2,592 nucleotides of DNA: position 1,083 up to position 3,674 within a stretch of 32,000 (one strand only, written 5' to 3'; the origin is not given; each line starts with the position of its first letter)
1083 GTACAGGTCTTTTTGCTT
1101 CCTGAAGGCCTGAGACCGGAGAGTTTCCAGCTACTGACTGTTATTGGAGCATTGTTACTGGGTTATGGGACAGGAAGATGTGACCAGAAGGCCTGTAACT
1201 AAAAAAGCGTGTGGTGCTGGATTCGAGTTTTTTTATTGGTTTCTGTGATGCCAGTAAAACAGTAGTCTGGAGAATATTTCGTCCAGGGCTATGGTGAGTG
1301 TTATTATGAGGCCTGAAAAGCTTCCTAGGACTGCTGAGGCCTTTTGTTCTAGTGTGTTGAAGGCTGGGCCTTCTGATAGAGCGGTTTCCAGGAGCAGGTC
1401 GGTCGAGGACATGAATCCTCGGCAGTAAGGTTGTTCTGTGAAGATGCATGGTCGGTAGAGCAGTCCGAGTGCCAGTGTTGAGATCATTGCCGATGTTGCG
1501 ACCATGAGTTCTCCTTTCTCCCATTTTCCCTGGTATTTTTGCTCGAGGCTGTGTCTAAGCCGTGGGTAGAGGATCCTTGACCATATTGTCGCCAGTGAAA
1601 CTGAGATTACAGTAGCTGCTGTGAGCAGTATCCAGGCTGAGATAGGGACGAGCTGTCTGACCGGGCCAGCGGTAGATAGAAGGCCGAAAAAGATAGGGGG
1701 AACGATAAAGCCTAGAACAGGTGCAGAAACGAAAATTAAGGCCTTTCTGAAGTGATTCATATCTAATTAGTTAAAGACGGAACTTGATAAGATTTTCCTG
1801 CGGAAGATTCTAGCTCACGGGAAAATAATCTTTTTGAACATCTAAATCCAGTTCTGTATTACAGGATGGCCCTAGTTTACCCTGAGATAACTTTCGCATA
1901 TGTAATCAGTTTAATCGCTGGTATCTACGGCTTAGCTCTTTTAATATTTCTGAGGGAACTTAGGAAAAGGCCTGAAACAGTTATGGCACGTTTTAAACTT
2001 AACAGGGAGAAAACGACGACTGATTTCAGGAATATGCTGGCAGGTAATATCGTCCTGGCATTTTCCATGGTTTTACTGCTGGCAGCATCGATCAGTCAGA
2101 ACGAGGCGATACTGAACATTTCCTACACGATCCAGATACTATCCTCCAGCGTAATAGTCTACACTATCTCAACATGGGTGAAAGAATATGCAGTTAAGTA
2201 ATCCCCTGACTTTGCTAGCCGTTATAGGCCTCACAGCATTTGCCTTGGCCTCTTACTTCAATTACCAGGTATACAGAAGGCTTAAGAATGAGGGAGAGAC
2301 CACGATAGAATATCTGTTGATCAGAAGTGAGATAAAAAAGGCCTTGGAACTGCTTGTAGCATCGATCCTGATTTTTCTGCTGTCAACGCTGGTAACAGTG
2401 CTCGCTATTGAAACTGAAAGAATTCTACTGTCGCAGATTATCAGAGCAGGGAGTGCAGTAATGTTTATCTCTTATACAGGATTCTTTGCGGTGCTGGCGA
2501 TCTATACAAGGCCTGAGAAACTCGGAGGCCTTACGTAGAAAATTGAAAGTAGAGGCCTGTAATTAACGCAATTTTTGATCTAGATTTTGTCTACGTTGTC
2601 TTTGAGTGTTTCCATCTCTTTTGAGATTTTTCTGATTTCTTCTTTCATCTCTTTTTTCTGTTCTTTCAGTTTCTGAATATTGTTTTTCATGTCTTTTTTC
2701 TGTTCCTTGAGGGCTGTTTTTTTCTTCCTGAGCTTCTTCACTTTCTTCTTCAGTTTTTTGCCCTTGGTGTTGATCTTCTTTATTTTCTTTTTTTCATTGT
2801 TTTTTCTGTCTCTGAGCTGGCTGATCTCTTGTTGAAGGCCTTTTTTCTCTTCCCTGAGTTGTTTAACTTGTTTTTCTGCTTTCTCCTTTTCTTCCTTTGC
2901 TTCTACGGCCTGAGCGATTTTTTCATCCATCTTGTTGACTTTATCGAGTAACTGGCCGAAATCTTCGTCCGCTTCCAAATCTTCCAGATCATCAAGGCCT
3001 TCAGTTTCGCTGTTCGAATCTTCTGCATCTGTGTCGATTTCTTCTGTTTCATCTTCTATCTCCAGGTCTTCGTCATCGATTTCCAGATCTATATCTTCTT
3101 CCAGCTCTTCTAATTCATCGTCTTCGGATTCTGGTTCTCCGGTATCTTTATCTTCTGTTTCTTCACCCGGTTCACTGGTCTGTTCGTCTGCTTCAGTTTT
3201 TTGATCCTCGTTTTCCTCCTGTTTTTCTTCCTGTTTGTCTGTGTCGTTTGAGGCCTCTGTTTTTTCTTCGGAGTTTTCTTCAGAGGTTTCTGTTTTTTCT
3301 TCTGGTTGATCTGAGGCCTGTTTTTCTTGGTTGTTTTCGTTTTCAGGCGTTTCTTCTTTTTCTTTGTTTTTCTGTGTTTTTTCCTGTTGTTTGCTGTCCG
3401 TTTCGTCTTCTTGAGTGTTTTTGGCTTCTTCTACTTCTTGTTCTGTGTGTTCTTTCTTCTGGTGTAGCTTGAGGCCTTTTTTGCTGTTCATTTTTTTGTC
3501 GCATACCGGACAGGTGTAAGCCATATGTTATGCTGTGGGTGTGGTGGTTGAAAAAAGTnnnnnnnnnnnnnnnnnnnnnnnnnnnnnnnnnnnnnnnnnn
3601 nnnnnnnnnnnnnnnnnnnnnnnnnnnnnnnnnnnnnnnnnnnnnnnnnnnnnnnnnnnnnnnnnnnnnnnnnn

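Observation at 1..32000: Massive over-representation of the palindrome AGGCCT in all frames, both strands and intergenic DNA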

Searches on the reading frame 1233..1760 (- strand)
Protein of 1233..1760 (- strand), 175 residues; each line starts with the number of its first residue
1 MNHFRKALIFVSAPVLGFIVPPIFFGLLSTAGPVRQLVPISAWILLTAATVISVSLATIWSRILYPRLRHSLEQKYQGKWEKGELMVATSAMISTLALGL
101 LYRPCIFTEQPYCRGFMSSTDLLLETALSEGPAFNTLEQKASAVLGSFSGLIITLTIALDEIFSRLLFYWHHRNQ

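Call 30: search_protein_families(library=pfam, proteins=[window:1233-1760:-], max_evalue=0.01)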
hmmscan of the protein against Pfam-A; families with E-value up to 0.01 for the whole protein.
window:1233-1760:- (175 aa): 0 families

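Call 62: search_protein_families(library=padloc, proteins=[window:1233-1760:-], max_evalue=0.01)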
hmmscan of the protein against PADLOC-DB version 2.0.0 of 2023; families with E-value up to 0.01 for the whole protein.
window:1233-1760:- (175 aa): 0 families

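Call 63: search_protein_families(library=ncbifam, proteins=[window:1233-1760:-], max_evalue=0.01)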
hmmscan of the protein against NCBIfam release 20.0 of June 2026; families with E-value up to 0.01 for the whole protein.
window:1233-1760:- (175 aa): 0 families

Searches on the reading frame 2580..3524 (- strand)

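Call 7: search_protein_families(library=pfam, proteins=[window:2580-3524:-], max_evalue=0.01)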
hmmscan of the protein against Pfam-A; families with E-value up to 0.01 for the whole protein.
window:2580-3524:- (314 aa): 4 families
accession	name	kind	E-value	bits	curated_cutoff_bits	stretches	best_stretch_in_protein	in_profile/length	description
PF12874.13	zf-met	-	0.0016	19.1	21.2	1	3-22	1-20/25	Zinc-finger of C2H2 type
PF00096.32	zf-C2H2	-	0.0033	18.2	25.2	1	3-26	1-23/23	Zinc finger, C2H2 type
PF05605.18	zf-Di19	-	0.0062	17.2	27.5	0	2-30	2-29/54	Drought induced 19 protein (Di19), zinc-binding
PF13894.12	zf-C2H2_4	-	0.007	17.4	27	0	3-26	1-24/24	C2H2-type zinc finger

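Call 62: search_protein_families(library=padloc, proteins=[window:2580-3524:-], max_evalue=0.01)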
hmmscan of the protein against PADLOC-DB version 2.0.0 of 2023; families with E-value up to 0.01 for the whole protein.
window:2580-3524:- (314 aa): 1 family
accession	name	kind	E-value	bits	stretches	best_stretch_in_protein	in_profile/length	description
PDLC00580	JetC3|JetC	-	0.00021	17.7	1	196-313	269-386/1068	DUF3584 domain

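Call 63: search_protein_families(library=ncbifam, proteins=[window:2580-3524:-], max_evalue=0.01)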
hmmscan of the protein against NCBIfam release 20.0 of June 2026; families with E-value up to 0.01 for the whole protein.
window:2580-3524:- (314 aa): 4 families
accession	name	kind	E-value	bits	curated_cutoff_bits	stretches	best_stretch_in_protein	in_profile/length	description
TIGR02169.1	SMC_prok_A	equivalog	3.6e-06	25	729.4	1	88-312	691-921/1165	chromosome segregation protein SMC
TIGR02168.1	SMC_prok_B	equivalog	6.1e-05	20.9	567.35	1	148-313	704-872/1181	chromosome segregation protein SMC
NF045487.1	ASRP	equivalog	0.00021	20.1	300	1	189-313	319-447/593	archaea-specific SMC-related protein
TIGR04211.1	SH3_and_anchor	equivalog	0.0066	16.1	65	1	216-310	64-161/198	TIGR04211 family SH3 domain-containing protein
